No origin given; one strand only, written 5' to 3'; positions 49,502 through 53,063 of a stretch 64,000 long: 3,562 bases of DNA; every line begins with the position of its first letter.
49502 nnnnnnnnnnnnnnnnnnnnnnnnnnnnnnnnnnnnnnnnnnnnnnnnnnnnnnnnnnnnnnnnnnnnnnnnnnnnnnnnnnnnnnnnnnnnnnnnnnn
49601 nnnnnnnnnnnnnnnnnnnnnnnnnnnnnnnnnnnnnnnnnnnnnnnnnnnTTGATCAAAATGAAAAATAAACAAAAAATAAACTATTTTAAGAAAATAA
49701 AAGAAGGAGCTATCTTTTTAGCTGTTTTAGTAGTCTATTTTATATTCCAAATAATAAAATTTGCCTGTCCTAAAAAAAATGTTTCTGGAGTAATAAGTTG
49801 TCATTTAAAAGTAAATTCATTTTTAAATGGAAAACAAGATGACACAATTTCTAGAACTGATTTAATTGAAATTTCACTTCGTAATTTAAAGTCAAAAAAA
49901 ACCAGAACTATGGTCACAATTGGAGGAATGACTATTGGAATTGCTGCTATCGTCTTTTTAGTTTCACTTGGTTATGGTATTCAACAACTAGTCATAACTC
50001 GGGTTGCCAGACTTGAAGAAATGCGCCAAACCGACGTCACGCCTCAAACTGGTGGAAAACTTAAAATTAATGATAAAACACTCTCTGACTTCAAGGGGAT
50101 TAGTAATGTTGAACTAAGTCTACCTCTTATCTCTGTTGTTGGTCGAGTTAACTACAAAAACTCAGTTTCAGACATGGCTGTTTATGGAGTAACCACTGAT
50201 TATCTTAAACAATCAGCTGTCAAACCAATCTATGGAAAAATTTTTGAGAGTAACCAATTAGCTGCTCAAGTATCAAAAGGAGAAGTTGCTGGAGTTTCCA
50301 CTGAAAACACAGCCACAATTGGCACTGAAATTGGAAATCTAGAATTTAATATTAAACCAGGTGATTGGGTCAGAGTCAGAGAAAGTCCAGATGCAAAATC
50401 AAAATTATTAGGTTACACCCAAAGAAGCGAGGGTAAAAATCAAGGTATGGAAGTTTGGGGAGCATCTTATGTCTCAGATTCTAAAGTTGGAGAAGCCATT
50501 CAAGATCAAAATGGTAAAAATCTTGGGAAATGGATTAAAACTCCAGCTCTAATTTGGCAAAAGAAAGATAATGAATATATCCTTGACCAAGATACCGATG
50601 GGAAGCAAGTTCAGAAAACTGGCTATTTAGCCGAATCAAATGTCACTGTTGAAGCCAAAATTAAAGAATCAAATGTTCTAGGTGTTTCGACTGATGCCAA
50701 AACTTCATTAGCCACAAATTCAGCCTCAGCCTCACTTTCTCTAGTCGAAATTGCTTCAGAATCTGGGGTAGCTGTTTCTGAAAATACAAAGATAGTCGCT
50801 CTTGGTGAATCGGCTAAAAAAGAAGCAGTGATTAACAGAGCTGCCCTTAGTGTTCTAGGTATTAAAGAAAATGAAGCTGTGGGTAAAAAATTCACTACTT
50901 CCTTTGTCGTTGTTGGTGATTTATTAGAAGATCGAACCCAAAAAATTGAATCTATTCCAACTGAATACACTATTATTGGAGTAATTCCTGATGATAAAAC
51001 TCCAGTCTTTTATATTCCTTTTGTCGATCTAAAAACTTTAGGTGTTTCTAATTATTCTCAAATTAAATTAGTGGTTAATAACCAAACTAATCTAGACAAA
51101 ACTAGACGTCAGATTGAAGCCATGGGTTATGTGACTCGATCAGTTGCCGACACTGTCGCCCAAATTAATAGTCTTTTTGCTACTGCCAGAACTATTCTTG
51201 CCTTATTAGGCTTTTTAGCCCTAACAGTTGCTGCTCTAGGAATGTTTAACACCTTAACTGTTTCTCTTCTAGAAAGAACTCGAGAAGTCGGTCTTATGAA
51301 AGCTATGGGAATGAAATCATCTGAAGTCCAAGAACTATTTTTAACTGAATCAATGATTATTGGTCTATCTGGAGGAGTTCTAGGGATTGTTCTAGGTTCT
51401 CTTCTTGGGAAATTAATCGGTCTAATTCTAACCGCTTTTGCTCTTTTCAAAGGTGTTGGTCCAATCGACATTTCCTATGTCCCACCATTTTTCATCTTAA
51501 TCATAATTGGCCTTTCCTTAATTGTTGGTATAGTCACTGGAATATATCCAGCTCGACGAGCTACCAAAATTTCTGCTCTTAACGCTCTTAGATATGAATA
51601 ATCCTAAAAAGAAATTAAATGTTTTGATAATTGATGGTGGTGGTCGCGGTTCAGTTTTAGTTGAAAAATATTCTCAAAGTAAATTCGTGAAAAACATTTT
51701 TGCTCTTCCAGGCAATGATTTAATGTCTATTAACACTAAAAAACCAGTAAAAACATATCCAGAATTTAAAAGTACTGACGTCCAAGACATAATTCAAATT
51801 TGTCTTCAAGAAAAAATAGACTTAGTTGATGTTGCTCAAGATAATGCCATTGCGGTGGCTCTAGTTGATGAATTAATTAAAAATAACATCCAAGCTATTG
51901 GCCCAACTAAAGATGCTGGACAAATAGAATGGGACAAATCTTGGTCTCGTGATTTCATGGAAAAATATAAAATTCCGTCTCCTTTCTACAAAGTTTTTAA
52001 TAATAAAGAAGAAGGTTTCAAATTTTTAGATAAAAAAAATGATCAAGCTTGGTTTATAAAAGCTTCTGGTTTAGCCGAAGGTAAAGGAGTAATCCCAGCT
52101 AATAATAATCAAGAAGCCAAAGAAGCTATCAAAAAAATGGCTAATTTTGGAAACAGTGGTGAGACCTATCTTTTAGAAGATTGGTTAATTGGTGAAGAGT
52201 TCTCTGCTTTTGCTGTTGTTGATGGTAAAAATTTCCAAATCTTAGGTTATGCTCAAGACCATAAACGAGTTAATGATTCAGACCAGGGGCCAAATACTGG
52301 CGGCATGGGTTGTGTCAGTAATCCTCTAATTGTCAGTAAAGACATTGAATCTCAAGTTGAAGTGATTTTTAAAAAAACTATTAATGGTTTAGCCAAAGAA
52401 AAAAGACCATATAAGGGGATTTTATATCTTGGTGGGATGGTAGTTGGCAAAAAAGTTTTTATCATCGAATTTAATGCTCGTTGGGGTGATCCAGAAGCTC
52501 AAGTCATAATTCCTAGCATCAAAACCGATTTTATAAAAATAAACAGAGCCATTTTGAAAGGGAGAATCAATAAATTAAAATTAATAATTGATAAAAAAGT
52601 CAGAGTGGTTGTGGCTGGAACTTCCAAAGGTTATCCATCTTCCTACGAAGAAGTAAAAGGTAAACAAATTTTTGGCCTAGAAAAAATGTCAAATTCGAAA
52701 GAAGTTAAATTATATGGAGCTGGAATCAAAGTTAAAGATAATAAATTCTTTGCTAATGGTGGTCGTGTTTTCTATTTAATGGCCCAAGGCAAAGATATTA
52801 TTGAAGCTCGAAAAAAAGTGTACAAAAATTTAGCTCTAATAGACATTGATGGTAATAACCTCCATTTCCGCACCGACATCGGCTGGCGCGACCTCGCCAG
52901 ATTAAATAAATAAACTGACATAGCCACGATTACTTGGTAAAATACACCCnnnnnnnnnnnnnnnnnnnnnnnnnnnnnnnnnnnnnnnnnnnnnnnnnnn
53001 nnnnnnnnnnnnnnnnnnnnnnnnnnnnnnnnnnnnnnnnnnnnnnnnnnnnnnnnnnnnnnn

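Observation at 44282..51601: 1540-aa membrane-anchored FGE-domain/FN3-array surface protein immediately followed by a MacB-type ABC exporter pair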

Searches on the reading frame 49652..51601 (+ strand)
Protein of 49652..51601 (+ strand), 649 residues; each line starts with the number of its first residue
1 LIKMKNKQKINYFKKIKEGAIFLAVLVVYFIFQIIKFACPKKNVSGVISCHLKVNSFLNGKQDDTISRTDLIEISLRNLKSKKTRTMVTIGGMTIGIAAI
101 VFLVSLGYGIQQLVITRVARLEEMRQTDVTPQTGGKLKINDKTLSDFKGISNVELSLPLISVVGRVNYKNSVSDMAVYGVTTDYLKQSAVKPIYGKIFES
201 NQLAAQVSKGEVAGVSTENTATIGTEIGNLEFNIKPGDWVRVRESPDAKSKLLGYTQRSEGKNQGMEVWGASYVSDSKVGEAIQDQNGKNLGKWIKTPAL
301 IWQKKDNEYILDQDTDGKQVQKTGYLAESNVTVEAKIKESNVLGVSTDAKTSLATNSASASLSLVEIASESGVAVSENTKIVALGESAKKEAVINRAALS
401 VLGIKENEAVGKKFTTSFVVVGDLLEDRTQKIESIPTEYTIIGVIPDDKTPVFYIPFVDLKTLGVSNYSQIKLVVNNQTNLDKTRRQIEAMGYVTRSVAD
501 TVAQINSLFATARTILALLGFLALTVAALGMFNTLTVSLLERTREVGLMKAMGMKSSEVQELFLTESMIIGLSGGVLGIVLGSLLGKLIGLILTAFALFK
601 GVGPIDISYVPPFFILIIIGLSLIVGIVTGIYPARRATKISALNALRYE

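Call 7: search_protein_families(library=pfam, proteins=[window:49652-51601:+], max_evalue=0.01)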
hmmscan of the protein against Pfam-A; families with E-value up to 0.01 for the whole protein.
window:49652-51601:+ (649 aa): 2 families
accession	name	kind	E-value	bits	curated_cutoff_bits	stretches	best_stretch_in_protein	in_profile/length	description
PF02687.27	FtsX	-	3.1e-21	76.1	25.5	1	518-641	2-119/120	FtsX-like permease C-terminal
PF12704.14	MacB_PCD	-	9.8e-13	49.3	27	2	86-227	1-129/207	MacB-like periplasmic core domain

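Call 8: search_protein_families(library=ncbifam, proteins=[window:49652-51601:+], max_evalue=0.01)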
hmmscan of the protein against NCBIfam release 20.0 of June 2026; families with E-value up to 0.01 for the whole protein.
window:49652-51601:+ (649 aa): 9 families
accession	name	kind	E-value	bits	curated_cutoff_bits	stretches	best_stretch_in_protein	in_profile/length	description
TIGR03434.1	ADOP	subfamily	6.4e-22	77.5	622.3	1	386-649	556-803/803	ADOP family duplicated permease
NF007826.0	PRK10535.1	equivalog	7.7e-22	77.3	966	2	508-647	517-646/648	macrolide ABC transporter ATP-binding protein/permease MacB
TIGR02212.1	lolCE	equivalog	6.6e-20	71.4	362.45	1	462-649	210-411/411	lipoprotein-releasing ABC transporter permease subunit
NF008076.0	PRK10814.1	exception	3.6e-11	42.7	473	1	473-649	224-399/399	lipoprotein-releasing ABC transporter permease subunit LolC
NF038347.1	FtsX_Gpos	exception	1.7e-08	34.1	225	1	475-631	128-288/296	permease-like cell division protein FtsX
NF008357.0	PRK11146.1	exception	3.1e-08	32.9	439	1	497-642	253-407/414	lipoprotein-releasing ABC transporter permease subunit LolE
TIGR02213.1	lolE_release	exception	3.5e-08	32.7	540.35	1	477-643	231-405/411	lipoprotein-releasing ABC transporter permease subunit LolE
TIGR00439.2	FtsX_Gneg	equivalog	6.1e-08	32.2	255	1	471-636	123-289/292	permease-like cell division protein FtsX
NF038346.1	FtsX_actino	exception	1.1e-07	31.5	250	1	497-632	161-300/308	permease-like cell division protein FtsX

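Call 61: find_homologous_proteins(query=window:49652-51601:+)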
Query window:49652-51601:+ (649 aa): 854 proteins with E <= 0.001 among 8000 candidates; the best 120 are listed.
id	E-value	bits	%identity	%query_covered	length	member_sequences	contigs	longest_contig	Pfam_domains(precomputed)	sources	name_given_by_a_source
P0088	0.0e+0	1372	100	100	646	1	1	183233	PF02687.28,PF12704.15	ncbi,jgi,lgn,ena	ncbi:MAG: FtsX-like permease family protein [Candidatus Shapirobacteria bacterium]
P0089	0.0e+0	1023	74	100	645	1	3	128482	PF02687.28,PF12704.15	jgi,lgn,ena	-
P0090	1.7e-251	854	58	68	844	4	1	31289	PF02687.28,PF12704.15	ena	-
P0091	1.3e-247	841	65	92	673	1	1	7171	PF02687.28,PF12704.15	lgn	-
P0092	1.6e-247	841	63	97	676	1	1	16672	PF02687.28,PF12704.15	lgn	-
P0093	1.2e-246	838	61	100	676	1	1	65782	PF02687.28,PF12704.15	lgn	-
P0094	1.5e-246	838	62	97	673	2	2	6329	PF02687.28,PF12704.15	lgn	-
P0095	4.2e-246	836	64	93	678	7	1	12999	PF02687.28,PF12704.15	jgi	-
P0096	7.0e-246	836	65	94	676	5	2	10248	PF02687.28,PF12704.15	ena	-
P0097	1.5e-245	835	62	97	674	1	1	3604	PF02687.28,PF12704.15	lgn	-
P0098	2.0e-245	834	63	97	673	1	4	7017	PF02687.28,PF12704.15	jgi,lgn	-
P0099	2.2e-245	834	64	93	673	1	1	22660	PF02687.28,PF12704.15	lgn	-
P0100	4.2e-245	833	65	93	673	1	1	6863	PF02687.28,PF12704.15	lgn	-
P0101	5.7e-245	833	63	96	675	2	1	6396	PF02687.28,PF12704.15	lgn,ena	-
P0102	6.2e-245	833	65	93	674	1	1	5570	PF02687.28,PF12704.15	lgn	-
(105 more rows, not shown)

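Call 64: find_encoding_contigs(protein=P0088, flank=10000, max_places=3)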
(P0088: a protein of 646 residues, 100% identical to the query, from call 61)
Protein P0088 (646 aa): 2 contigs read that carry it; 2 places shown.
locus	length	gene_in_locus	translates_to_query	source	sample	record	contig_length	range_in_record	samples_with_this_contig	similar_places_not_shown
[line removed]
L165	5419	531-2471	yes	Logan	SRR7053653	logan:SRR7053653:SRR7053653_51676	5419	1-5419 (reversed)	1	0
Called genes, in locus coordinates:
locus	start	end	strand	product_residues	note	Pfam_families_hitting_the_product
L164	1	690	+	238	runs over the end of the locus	-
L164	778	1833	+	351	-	PF00154:RecA_N, PF06745:ATPase (weak), PF08423:Rad51, PF27531:MT3502_N, PF21096:RecA_C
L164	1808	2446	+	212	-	PF21982:RecX_HTH1 (faint), PF21981:RecX_HTH3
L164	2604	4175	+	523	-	PF12072:RNase_Y_N, PF01966:HD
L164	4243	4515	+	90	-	PF00216:Bac_DNA_binding, PF18291:HU-HIG (weak), PF18175:HU-CCDC81_bac_2 (weak)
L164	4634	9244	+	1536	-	PF16655:PhoD_N (faint), PF16656:Pur_ac_phosph_N, PF25059:FN3_DSCAM-DSCAML_C (faint)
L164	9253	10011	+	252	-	PF02463:SMC_N (faint), PF00005:ABC_tran, PF01637:ATPase_2 (faint), PF13304:AAA_21 (faint)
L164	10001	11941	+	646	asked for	PF12704:MacB_PCD, PF02687:FtsX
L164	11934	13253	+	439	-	PF02844:GARS_N, PF01071:GARS_A, PF02843:GARS_C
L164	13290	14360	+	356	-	PF01926:MMR_HSR1, PF02421:FeoB_N (weak), PF06071:YchF-GTPase_C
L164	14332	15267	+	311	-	PF01745:IPT (weak), PF01715:IPPT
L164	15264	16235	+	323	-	PF01594:AI-2E_transport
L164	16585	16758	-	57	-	-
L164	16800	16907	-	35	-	-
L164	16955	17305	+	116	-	PF14584:DUF4446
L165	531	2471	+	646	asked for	PF12704:MacB_PCD, PF02687:FtsX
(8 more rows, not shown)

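Call 80: predict_structure(alignment_id=A2)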
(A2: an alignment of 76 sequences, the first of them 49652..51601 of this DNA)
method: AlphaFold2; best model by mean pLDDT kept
length: 649 residues; sequences in the alignment: 76
mean_pLDDT: 79.6   pTM: 0.58
mean pLDDT of the five models: 79.6, 76.8, 73.4, 64.6, 62.7
residues with pLDDT >= 90: 129; 70-90: 420; 50-70: 47; < 50: 53
segments of 3 or more residues with pLDDT < 50: 206-219, 337-374
pLDDT, mean of each block of 10 residues (from residue 1): 69 82 85 82 77 80 72 84 84 88 85 72 84 86 90 92 91 92 85 85 57 40 80 83 88 83 85 79 80 89 83 81 86 59 28 28 36 56 83 93 91 93 84 91 91 92 89 91 92 89 84 85 85 76 71 80 85 89 88 83 74 86 85 76 58
secondary structure, 60 per line:
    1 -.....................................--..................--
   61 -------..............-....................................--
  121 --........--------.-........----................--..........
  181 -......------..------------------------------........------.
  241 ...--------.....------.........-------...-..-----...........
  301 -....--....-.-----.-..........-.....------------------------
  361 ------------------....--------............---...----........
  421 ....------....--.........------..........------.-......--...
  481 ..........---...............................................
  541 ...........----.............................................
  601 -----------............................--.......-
elements in order: H2-38 H41-58 H68-81 H83-118 E126-130 H141-148 E153-168 E171-180 H182-187 E226-233 E240-243 E252-256 E263-271 E290-300 E302-305 E308-311 E321-327 E332-336 E379-382 E391-395 H396-402 E413-421 E431-434 E437-445 E452-456 H457-461 E470-475 H478-490 E494-497 H498-551 H556-600 H612-639 H642-648

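Call 82: fold_search(model_id=the predicted structure, library=pdb)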
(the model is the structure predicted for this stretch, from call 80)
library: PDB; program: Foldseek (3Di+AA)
matches with E <= 10: 310; with E <= 0.001: 59
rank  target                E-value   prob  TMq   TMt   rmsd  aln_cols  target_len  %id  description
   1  5gko_A                1.3e-18  1.00  0.36  0.36  12.3       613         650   15  Crystal structure of tripartite-type ABC transporter, MacB from Acinetobacter baumannii (released 2017-11-15)
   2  5lil_A                8.7e-18  1.00  0.42  0.44   9.8       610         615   15  Structure of Aggregatibacter actinomycetemcomitans MacB bound to ATPyS (P21) (released 2017-11-15)
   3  9rld_E                3.2e-17  1.00  0.46  0.68  11.9       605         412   11  LolCDE complex with Lpp lipoprotein (released 2026-01-21)
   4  5xu1_M                3.8e-17  1.00  0.38  0.58  13.0       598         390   14  Structure of a non-canonical ABC transporter from Streptococcus pneumoniae R6 (released 2018-01-24)
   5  9rlc_E                6.9e-17  1.00  0.45  0.66  12.4       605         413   11  LolCDE complex with Lpp lipoprotein (released 2026-01-21)
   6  5lil_B                1.4e-16  1.00  0.41  0.43  15.7       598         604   15  Structure of Aggregatibacter actinomycetemcomitans MacB bound to ATPyS (P21) (released 2017-11-15)
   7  5lj7_B                2.6e-16  1.00  0.41  0.44  15.6       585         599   15  Structure of Aggregatibacter actinomycetemcomitans MacB bound to ATP (P21) (released 2017-11-15)
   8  5nik_J                5.2e-16  1.00  0.47  0.48  14.0       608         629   16  Structure of the MacAB-TolC ABC-type tripartite multidrug efflux pump (released 2017-05-24)
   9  9rld_C                2.4e-15  1.00  0.36  0.50  13.7       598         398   12  LolCDE complex with Lpp lipoprotein (released 2026-01-21)
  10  5lj6                  2.8e-15  1.00  0.41  0.44  14.8       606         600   14  Structure of Aggregatibacter actinomycetemcomitans MacB bound to ATPyS (P6522) (released 2017-11-15)
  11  9xro_E                3.9e-15  1.00  0.39  0.61  13.5       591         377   12  LolCDE in complex with SMT-738_3 (released 2026-03-18)
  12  5lj7_A                4.4e-15  1.00  0.39  0.42   9.3       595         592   14  Structure of Aggregatibacter actinomycetemcomitans MacB bound to ATP (P21) (released 2017-11-15)
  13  9rli_E                8.9e-15  1.00  0.42  0.64  13.3       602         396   11  LolCDEdelta(235-252) complex with Pal lipoprotein (released 2026-01-21)
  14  9o9x_C                1.2e-14  1.00  0.44  0.62  20.0       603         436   17  ytrEF nucleotide-free conformation (released 2025-10-15)
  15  5xu1_S                1.3e-14  1.00  0.36  0.56  15.3       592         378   15  Structure of a non-canonical ABC transporter from Streptococcus pneumoniae R6 (released 2018-01-24)
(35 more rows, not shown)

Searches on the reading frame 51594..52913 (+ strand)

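Call 7: search_protein_families(library=pfam, proteins=[window:51594-52913:+], max_evalue=0.01)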
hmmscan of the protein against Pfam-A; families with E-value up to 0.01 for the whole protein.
window:51594-52913:+ (439 aa): 6 families
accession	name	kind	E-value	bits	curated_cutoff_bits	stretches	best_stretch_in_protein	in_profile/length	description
PF01071.24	GARS_A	-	9.5e-61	205.5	27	1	114-302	2-194/194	Phosphoribosylglycinamide synthetase, ATP-grasp (A) domain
PF02843.22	GARS_C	-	7.4e-21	74.7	34.8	1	338-432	2-92/92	Phosphoribosylglycinamide synthetase, C domain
PF02844.21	GARS_N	-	1.8e-17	64.3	29.5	1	9-112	2-100/100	Phosphoribosylglycinamide synthetase, N domain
PF02655.19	ATP-grasp_3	-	0.0012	19.4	23.2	1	121-297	10-157/160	ATP-grasp domain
PF16416.11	GUN4_N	-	0.0057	17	24.3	0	170-219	20-68/83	ARM-like repeat domain, GUN4-N terminal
PF08442.15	ATP-grasp_2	-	0.0062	16.6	29.5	0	118-183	7-76/202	ATP-grasp domain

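Call 8: search_protein_families(library=ncbifam, proteins=[window:51594-52913:+], max_evalue=0.01)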
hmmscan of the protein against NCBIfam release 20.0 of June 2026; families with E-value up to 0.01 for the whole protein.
window:51594-52913:+ (439 aa): 8 families
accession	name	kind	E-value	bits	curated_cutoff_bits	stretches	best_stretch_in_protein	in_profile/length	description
TIGR00877.1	purD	equivalog_domain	5.6e-114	381.2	288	1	8-434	1-424/425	phosphoribosylamine--glycine ligase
TIGR01369.1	CPSaseII_lrg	equivalog_domain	2.3e-06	25.5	1027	1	58-338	613-882/1052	carbamoyl-phosphate synthase (glutamine-hydrolyzing) large subunit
NF004679.0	PRK06019.1-5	equivalog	4.7e-06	25.7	326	1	71-210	59-193/376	5-(carboxyamino)imidazole ribonucleotide synthase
NF003671.0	PRK05294.1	equivalog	6e-06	24.1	599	1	58-296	610-837/1058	carbamoyl-phosphate synthase large subunit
NF004680.0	PRK06019.1-6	equivalog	0.00036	19.4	327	1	89-184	92-186/405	5-(carboxyamino)imidazole ribonucleotide synthase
TIGR01161.1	purK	equivalog_domain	0.005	16.2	318.4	1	86-198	71-178/362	5-(carboxyamino)imidazole ribonucleotide synthase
NF053643.1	Ddl_archaea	equivalog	0.0073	15.3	500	0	86-204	76-186/367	putative pseudomurein biosynthesis ATP-grasp protein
TIGR01205.1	D_ala_D_alaTIGR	subfamily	0.008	15.2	245.65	0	98-224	90-217/318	D-alanine--D-alanine ligase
